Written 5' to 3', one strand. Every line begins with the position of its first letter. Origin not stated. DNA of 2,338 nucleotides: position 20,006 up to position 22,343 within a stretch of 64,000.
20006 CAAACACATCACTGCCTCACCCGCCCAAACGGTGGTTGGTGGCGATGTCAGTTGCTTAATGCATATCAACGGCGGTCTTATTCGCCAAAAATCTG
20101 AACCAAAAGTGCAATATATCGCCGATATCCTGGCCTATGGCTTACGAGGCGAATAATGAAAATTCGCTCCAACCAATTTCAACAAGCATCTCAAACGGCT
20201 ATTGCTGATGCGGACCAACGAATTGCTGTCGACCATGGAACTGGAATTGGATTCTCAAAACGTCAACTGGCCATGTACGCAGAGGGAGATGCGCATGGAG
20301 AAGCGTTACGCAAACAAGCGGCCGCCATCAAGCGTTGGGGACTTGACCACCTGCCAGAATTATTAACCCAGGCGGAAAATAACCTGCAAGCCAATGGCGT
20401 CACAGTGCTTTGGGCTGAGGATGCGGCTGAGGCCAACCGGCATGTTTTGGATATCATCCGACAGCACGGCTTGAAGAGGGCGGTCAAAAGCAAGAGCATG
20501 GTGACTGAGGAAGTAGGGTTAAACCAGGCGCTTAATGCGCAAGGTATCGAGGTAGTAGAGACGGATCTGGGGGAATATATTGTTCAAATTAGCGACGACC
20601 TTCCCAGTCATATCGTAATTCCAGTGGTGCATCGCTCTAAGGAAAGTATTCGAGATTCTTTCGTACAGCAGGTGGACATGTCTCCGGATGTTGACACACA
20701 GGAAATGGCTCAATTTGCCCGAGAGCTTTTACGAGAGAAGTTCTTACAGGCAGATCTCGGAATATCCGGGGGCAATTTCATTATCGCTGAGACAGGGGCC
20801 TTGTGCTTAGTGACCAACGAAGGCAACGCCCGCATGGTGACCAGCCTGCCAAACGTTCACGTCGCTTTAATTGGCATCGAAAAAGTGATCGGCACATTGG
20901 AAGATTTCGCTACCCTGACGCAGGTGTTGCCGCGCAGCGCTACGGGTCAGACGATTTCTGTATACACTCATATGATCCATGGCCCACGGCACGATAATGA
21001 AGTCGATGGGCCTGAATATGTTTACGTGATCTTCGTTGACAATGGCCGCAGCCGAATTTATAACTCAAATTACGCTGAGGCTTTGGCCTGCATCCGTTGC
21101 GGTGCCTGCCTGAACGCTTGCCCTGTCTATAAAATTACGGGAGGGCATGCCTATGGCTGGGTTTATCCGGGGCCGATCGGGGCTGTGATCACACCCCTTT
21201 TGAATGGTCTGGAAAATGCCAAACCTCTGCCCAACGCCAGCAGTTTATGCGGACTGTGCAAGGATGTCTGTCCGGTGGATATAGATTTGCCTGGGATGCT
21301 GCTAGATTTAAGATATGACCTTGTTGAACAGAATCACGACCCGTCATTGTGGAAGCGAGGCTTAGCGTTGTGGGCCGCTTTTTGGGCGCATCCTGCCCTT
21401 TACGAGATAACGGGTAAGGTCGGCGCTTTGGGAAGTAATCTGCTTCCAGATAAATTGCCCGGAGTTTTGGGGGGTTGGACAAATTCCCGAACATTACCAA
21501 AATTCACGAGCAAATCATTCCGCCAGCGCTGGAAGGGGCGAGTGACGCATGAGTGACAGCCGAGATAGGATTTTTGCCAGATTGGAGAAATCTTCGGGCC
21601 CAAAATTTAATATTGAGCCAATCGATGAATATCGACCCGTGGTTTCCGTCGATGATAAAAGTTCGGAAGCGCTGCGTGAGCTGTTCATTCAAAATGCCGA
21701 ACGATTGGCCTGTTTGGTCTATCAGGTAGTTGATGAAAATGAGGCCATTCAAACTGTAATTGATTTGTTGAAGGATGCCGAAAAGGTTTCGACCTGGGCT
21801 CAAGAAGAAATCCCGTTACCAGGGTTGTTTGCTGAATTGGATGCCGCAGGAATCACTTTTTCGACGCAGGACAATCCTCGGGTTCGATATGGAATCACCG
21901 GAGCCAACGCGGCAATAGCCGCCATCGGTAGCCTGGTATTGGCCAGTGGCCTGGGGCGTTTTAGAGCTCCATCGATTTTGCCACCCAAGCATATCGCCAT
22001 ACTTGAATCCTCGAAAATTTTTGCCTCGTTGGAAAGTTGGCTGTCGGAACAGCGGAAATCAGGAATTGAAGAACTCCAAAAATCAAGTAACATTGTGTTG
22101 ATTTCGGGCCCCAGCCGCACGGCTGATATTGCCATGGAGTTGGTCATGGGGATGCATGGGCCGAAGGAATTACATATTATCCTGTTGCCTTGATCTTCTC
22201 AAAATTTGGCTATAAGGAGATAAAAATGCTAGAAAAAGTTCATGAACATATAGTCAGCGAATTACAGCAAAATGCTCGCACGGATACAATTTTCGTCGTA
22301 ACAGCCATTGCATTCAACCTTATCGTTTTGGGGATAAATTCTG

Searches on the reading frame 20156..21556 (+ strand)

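Call 9: search_protein_families(library=ncbifam, proteins=[window:20156-21556:+], max_evalue=0.00001)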
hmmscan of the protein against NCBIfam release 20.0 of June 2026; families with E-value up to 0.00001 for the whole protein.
window:20156-21556:+ (466 aa): 6 families
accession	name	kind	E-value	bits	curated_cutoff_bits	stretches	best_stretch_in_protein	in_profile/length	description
TIGR00273.1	TIGR00273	equivalog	4.2e-138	460.9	444.8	1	42-448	25-432/432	LutB/LldF family L-lactate oxidation iron-sulfur protein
NF045670.1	quin_L_LdhH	equivalog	1.8e-130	436.4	800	1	13-461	7-457/706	L-lactate dehydrogenase (quinone) large subunit LdhH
NF045663.1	diclust_near_Sec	equivalog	5.2e-08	31.5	530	1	304-396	298-389/759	pyridine nucleotide-disulfide oxidoreductase/dicluster-binding protein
NF008369.0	PRK11168.1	equivalog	1e-06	28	278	1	311-461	12-156/401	anaerobic glycerol-3-phosphate dehydrogenase subunit C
TIGR01971.1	NuoI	subfamily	3.8e-06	26.5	113.05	0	305-333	76-104/121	NADH-quinone oxidoreductase, chain I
NF058577.1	FdxA_fam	equivalog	7.6e-06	26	65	0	311-331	8-28/52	4Fe-4S ferredoxin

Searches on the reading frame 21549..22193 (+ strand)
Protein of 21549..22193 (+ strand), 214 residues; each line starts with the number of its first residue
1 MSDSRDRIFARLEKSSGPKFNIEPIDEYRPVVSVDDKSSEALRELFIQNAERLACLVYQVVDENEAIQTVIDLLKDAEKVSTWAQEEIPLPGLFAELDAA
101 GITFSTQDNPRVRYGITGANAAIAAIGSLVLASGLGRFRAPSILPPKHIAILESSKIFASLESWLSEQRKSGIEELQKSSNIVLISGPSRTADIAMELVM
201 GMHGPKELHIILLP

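Call 9: search_protein_families(library=ncbifam, proteins=[window:21549-22193:+], max_evalue=0.00001)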
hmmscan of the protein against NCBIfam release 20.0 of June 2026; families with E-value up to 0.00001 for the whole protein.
window:21549-22193:+ (214 aa): 2 families
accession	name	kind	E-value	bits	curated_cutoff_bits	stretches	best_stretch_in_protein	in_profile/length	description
NF045670.1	quin_L_LdhH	equivalog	1.9e-07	29.8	800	0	113-213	191-287/706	L-lactate dehydrogenase (quinone) large subunit LdhH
TIGR00273.1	TIGR00273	equivalog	9.9e-06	24.7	444.8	0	111-213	181-277/432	LutB/LldF family L-lactate oxidation iron-sulfur protein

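Call 33: find_encoding_contigs(protein=window:21549-22193:+, flank=10000, max_places=6)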
Protein window:21549-22193:+ (214 aa): 17 contigs read that carry it; 6 places shown.
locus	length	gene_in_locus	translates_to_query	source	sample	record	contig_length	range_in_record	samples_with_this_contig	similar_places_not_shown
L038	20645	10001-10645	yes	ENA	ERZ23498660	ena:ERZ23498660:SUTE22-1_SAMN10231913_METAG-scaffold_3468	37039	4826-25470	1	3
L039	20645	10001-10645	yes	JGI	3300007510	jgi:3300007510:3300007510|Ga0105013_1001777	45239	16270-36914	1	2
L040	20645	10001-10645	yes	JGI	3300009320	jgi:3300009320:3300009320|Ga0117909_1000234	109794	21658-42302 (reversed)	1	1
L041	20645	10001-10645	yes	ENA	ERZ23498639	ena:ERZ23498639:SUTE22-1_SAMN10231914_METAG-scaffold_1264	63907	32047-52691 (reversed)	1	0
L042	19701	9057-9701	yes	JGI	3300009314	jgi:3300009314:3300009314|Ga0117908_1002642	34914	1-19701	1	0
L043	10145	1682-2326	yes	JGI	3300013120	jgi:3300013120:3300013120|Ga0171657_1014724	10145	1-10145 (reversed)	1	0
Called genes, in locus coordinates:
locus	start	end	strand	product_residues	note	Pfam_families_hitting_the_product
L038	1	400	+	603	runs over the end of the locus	PF07881:Fucose_iso_N1, PF07882:Fucose_iso_N2, PF02952:Fucose_iso_C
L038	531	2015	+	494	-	PF00370:FGGY_N, PF02782:FGGY_C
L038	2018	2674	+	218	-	PF00596:Aldolase_II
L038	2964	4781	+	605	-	PF02730:AFOR_N, PF01314:AFOR_C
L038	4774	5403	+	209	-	PF00596:Aldolase_II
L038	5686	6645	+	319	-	PF01073:3Beta_HSD (weak), PF01370:Epimerase, PF16363:GDP_Man_Dehyd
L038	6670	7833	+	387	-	PF01467:CTP_transf_like, PF08544:GHMP_kinases_C (weak)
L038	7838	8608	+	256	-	PF02754:CCG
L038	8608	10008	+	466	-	PF02589:LUD_dom, PF13187:Fer4_9 (faint), PF13237:Fer4_10 (faint), PF00037:Fer4 (faint), PF12798:Fer4_3 (faint), PF13183:Fer4_8, PF13534:Fer4_17 (weak), PF11870:LutB_C, +1 more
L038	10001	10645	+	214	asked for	PF02589:LUD_dom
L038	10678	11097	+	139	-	-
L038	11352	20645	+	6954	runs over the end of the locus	?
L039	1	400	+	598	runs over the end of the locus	PF07881:Fucose_iso_N1, PF07882:Fucose_iso_N2, PF02952:Fucose_iso_C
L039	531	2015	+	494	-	PF00370:FGGY_N, PF02782:FGGY_C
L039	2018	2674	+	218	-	PF00596:Aldolase_II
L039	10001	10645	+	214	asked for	PF02589:LUD_dom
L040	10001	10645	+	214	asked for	PF02589:LUD_dom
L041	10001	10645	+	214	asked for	PF02589:LUD_dom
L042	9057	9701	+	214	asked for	PF02589:LUD_dom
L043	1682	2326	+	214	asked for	PF02589:LUD_dom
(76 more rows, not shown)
